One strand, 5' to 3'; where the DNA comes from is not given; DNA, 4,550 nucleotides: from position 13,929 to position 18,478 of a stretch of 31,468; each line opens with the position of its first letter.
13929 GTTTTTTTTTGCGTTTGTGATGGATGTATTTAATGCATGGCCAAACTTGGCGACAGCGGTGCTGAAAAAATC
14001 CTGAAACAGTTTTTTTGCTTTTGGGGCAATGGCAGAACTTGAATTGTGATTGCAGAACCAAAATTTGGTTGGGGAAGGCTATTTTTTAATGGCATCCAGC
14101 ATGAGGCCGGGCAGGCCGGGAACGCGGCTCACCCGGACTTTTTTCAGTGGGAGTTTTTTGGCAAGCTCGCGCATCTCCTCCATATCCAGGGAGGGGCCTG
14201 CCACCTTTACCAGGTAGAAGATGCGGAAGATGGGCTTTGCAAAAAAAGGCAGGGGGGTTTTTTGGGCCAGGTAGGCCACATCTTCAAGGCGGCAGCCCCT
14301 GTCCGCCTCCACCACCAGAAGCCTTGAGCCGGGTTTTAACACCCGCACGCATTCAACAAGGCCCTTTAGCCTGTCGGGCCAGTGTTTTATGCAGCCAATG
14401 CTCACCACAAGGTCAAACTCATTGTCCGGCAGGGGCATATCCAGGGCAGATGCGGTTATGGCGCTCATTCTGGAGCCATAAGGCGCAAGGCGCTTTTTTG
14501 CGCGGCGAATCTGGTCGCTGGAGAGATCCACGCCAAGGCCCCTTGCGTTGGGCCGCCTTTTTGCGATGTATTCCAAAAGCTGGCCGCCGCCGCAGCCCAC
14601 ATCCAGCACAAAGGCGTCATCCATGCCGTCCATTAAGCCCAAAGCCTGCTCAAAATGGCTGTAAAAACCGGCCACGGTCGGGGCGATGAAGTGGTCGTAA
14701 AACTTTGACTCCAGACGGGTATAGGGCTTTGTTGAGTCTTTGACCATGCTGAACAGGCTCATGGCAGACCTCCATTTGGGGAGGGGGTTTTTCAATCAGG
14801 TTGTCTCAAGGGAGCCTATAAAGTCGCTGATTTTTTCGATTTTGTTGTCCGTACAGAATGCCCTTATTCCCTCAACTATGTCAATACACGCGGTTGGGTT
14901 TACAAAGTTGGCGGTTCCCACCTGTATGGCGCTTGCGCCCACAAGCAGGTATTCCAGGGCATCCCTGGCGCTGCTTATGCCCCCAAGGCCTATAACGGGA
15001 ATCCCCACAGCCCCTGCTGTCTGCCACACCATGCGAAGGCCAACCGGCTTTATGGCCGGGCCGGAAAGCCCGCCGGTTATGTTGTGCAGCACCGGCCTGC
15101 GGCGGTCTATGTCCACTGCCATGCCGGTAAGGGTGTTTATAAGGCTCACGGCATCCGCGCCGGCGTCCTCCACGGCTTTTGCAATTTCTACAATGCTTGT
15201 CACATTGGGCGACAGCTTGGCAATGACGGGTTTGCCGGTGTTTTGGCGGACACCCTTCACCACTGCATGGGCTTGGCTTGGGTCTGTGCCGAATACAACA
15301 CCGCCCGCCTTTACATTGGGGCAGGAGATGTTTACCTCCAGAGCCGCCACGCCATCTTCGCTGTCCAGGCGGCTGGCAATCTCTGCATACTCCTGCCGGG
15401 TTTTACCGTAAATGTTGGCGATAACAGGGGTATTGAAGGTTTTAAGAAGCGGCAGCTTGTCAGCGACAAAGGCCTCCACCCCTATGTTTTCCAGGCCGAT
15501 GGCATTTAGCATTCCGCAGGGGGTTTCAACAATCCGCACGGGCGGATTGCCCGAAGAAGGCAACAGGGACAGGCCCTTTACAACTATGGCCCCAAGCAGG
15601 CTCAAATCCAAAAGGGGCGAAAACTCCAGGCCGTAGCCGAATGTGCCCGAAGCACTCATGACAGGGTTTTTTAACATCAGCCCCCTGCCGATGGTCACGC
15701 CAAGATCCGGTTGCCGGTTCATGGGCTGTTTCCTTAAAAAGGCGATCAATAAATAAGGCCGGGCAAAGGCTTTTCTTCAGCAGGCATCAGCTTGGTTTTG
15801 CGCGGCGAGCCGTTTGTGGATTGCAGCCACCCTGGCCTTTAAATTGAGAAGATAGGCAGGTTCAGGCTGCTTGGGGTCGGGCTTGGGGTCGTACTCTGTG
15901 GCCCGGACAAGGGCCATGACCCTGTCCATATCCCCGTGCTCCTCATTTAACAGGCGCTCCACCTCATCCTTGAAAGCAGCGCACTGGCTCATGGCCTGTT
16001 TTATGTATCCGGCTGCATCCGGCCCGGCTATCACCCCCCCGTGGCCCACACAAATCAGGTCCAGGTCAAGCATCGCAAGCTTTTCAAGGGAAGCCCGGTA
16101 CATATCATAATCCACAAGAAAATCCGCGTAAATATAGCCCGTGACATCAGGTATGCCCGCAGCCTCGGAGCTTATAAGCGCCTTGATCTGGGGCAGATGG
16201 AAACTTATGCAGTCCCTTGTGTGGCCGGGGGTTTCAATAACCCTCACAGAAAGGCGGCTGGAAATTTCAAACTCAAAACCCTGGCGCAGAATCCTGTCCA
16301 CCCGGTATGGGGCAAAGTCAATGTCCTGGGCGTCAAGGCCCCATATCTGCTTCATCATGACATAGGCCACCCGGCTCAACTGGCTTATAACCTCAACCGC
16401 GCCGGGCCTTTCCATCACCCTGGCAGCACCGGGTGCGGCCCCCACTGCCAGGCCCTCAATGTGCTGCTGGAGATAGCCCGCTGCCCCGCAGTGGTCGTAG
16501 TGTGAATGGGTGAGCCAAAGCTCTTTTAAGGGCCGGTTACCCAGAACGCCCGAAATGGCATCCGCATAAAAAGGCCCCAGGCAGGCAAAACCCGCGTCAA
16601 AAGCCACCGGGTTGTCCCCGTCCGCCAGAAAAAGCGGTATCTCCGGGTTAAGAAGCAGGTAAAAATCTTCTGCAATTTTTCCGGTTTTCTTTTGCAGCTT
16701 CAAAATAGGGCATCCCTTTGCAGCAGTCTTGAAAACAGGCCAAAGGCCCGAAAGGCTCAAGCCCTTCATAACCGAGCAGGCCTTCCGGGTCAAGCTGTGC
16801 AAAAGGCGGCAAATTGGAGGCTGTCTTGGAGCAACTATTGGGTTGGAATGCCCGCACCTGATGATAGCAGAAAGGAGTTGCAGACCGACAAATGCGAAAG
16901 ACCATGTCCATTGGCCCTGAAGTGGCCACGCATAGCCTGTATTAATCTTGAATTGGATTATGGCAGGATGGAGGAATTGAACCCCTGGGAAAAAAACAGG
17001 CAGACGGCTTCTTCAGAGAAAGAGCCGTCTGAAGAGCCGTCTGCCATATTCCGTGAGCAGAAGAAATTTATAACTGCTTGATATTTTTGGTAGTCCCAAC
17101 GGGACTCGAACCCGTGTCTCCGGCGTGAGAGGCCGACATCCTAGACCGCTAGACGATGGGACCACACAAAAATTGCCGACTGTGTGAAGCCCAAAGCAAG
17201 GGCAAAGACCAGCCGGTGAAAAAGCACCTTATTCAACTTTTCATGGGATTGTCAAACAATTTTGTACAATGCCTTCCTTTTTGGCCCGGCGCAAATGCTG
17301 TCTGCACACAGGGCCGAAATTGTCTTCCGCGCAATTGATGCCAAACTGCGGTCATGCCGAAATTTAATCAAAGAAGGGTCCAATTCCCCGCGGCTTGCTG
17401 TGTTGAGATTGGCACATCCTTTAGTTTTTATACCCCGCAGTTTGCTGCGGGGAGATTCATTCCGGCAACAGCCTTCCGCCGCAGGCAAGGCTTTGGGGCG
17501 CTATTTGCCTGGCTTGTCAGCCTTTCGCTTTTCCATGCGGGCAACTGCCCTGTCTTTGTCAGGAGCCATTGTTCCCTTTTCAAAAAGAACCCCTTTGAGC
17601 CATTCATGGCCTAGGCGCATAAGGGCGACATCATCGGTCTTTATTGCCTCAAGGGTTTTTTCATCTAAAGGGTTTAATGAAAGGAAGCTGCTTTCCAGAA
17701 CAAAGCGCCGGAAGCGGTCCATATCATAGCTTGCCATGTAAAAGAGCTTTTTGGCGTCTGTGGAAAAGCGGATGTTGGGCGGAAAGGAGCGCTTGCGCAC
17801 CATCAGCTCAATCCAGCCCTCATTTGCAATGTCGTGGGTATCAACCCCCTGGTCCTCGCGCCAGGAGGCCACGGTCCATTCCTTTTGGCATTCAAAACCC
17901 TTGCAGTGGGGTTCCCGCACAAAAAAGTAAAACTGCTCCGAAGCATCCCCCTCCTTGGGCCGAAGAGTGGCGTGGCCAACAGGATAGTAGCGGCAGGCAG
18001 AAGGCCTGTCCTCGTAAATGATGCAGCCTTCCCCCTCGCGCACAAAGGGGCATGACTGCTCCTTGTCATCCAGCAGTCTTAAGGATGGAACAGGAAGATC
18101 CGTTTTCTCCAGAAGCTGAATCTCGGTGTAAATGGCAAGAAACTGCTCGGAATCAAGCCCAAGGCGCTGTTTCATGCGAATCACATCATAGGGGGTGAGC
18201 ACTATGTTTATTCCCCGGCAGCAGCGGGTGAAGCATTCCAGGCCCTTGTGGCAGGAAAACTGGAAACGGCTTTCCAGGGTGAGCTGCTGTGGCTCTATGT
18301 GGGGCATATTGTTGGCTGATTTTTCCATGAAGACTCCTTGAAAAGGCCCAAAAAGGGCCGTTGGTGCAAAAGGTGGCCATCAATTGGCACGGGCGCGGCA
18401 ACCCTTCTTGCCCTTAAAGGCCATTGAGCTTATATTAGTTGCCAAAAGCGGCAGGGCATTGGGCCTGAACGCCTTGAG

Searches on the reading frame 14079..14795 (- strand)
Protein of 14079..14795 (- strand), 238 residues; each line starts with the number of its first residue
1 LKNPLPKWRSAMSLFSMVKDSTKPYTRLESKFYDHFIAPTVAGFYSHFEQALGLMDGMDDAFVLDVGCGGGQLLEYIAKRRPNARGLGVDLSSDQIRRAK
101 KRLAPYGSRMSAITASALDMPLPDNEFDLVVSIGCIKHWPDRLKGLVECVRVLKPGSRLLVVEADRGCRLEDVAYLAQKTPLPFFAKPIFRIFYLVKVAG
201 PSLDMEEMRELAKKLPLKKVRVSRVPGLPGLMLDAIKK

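Call 8: search_protein_families(library=pfam, proteins=[window:14079-14795:-])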
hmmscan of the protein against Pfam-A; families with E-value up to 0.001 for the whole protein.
window:14079-14795:- (238 aa): 13 families
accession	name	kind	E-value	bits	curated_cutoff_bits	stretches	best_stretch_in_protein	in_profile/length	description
PF08241.18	Methyltransf_11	-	1.6e-23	83.6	21.2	1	64-160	1-94/95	Methyltransferase domain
PF13649.12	Methyltransf_25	-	3.5e-23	82.6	27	1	63-156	1-96/97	Methyltransferase domain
PF08242.18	Methyltransf_12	-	1.8e-18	67.5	30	1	64-159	1-98/98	Methyltransferase domain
PF13847.12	Methyltransf_31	-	5.5e-18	65.5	27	1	63-165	7-113/145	Methyltransferase domain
PF01209.24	Ubie_methyltran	-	5.5e-14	52.5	20.1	1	59-222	47-218/233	ubiE/COQ5 methyltransferase family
PF13489.12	Methyltransf_23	-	8.9e-11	42.2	27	1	62-172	25-124/164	Methyltransferase domain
PF02353.26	CMAS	-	1.5e-09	38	27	1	47-139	53-140/273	Mycolic acid cyclopropane synthetase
PF05175.20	MTS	-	1.8e-05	24.9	23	1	61-132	33-104/170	Methyltransferase small domain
PF24675.1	NpmA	-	9.6e-05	22.2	60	0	60-103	24-67/214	16S rRNA (adenine(1408)-N(1))-methyltransferase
PF07021.18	MetW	-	0.00012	22.3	21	1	62-102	16-55/193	Methionine biosynthesis protein MetW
PF02390.23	Methyltransf_4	-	0.00018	21.4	24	1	62-104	4-46/173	Putative methyltransferase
PF00891.24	Methyltransf_2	-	0.00018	21.3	22.3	1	61-164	64-167/210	O-methyltransferase domain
PF01728.25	FtsJ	-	0.00044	20.6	24.1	1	60-105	22-65/181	FtsJ-like methyltransferase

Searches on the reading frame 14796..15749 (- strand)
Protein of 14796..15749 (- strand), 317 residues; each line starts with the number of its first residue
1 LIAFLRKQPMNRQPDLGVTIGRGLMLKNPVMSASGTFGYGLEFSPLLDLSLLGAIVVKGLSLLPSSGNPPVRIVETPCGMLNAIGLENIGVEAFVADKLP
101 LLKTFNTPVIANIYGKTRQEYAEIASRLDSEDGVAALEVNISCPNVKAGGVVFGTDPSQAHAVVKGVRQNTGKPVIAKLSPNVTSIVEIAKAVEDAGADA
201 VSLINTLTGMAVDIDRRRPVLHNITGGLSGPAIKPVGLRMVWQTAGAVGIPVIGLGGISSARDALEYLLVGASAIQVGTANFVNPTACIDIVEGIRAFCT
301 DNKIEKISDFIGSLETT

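Call 8: search_protein_families(library=pfam, proteins=[window:14796-15749:-])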
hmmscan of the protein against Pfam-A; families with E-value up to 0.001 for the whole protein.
window:14796-15749:- (317 aa): 4 families
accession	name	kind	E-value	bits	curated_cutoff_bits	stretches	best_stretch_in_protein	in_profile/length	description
PF01180.27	DHO_dh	-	4.5e-75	253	27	1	23-297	8-289/291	Dihydroorotate dehydrogenase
PF01207.24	Dus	-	4.3e-08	33.1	20.4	1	106-201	53-155/311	Dihydrouridine synthase (Dus)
PF03060.21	NMO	-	2.7e-05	24.2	28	1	118-280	84-224/331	Nitronate monooxygenase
PF00977.27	His_biosynth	-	9.3e-05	22.4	23.6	0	235-293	59-117/228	Histidine biosynthesis protein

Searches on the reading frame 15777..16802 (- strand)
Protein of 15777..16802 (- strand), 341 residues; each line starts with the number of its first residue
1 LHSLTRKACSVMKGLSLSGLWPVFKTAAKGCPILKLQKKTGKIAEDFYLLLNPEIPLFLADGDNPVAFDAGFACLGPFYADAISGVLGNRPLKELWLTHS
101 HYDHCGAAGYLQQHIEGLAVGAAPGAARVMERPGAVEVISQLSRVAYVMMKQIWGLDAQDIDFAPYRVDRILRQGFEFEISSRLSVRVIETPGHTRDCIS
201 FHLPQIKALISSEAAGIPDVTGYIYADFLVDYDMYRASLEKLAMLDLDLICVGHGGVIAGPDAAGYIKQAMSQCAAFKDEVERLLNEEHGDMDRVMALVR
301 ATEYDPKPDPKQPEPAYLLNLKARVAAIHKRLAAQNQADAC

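Call 8: search_protein_families(library=pfam, proteins=[window:15777-16802:-])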
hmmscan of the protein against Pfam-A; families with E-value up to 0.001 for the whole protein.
window:15777-16802:- (341 aa): 1 family
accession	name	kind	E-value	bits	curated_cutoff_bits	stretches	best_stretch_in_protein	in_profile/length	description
PF00753.33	Lactamase_B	-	3.3e-15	57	22.7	1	68-254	20-196/196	Metallo-beta-lactamase superfamily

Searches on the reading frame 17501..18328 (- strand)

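Call 36: search_protein_families(library=pfam, proteins=[window:17501-18328:-], max_evalue=0.00001)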
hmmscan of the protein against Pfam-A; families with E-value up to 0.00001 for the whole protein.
window:17501-18328:- (275 aa): 1 family
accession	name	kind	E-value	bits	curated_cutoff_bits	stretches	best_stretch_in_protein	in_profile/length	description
PF03692.20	CxxCxxCC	-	2.3e-09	38.2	23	1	28-118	4-72/85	Putative zinc- or iron-chelating domain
